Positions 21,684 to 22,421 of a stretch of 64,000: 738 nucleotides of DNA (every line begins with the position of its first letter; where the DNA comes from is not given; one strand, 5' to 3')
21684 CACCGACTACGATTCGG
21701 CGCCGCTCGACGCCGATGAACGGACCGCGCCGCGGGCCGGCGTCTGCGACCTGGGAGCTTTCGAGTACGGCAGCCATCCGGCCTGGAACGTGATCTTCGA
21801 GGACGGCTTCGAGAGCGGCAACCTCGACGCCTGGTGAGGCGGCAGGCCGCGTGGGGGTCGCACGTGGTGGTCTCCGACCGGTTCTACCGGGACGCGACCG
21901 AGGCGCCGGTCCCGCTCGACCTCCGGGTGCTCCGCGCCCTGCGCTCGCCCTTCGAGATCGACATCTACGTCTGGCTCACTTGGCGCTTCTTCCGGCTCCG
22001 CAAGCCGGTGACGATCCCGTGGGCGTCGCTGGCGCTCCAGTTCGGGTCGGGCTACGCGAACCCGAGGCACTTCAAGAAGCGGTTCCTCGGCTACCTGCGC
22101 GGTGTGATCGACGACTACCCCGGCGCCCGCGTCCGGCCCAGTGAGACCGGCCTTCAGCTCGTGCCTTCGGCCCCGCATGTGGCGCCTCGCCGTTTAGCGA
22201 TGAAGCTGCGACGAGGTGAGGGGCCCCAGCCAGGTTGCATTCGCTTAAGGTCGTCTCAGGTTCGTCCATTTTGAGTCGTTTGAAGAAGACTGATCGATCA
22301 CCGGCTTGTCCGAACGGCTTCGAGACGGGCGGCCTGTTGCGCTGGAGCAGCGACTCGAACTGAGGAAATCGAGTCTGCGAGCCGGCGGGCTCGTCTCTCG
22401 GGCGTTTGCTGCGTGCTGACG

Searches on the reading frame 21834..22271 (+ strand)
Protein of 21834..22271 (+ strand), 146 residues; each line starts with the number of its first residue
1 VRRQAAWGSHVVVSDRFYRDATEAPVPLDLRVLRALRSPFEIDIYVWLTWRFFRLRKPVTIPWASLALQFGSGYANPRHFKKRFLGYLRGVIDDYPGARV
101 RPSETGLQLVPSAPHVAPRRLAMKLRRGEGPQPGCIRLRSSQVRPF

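Call 86: search_protein_families(library=pfam, proteins=[window:21834-22271:+], max_evalue=0.001)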
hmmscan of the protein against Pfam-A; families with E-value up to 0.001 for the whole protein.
window:21834-22271:+ (146 aa): 1 family
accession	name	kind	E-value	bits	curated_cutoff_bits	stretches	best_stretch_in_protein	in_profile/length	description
PF04796.18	RepA_C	-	2.7e-10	41.2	26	1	4-55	113-165/181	Plasmid encoded RepA protein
